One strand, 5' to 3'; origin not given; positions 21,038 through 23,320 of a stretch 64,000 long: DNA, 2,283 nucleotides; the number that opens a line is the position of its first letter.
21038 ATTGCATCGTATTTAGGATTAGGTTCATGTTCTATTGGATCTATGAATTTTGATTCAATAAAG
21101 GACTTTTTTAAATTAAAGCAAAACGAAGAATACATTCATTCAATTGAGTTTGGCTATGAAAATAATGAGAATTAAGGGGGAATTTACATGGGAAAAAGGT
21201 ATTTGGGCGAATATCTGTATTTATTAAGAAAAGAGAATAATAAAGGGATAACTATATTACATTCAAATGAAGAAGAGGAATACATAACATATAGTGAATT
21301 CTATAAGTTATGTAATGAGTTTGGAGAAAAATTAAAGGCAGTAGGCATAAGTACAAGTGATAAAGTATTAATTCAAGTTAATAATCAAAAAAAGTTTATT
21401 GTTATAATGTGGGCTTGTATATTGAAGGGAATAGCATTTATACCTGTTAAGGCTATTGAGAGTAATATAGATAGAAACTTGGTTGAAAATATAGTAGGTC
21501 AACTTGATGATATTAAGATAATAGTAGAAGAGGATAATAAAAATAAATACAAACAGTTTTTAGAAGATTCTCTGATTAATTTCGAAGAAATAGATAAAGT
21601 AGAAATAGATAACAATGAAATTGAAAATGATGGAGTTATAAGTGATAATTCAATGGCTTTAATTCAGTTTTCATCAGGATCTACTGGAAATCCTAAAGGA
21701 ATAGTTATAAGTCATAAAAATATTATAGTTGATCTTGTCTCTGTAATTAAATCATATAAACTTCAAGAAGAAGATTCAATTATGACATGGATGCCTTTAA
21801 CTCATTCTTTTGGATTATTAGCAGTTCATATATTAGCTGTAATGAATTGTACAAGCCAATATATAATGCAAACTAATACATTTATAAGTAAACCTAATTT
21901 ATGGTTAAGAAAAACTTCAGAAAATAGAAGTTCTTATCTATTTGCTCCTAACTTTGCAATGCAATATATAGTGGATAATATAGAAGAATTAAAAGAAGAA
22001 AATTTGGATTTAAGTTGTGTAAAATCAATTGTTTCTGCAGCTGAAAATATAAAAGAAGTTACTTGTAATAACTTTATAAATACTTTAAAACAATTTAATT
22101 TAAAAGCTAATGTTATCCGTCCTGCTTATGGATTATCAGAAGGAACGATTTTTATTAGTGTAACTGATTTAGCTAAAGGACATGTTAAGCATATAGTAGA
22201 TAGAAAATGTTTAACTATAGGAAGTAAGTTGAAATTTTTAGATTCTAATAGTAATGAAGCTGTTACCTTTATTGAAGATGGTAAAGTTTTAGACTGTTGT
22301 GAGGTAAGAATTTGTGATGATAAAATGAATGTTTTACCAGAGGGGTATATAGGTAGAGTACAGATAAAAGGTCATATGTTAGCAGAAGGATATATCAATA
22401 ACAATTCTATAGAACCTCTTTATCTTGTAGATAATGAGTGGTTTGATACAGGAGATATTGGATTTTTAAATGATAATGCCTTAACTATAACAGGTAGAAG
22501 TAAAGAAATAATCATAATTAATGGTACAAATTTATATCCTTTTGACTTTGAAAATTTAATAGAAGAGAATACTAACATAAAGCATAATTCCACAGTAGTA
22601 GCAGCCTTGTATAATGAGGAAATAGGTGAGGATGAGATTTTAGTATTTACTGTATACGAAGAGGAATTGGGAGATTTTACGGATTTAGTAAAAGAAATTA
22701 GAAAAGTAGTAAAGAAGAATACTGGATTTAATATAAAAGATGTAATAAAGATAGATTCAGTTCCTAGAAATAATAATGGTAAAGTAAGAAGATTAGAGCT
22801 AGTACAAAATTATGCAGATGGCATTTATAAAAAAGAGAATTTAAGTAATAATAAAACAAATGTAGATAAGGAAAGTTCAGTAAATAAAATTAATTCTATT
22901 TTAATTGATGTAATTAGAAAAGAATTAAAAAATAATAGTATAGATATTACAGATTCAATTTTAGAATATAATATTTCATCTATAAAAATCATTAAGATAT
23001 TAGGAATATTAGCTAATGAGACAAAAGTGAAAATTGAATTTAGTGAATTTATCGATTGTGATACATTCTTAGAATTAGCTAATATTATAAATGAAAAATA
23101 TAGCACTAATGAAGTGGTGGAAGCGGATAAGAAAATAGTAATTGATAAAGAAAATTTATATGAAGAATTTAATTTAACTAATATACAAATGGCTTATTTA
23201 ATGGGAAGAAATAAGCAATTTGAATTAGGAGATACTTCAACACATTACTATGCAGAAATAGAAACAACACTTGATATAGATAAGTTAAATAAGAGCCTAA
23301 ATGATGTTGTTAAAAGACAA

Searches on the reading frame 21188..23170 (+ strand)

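Call 29: search_protein_families(library=pfam, proteins=[window:21188-23170:+], max_evalue=1)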
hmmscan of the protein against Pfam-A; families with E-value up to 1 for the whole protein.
window:21188-23170:+ (661 aa): 3 families
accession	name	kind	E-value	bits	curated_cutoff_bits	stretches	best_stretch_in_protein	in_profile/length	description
PF00501.34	AMP-binding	-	2.8e-44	151.9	29.9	1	21-402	11-383/384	AMP-binding enzyme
PF00550.31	PP-binding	-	5.6e-06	27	20.8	1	572-633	3-66/67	Phosphopantetheine attachment site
PF23024.1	AMP-dom_DIP2-like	-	0.0043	17.5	27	1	439-548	1-106/110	Disco-interacting protein 2-like, AMP domain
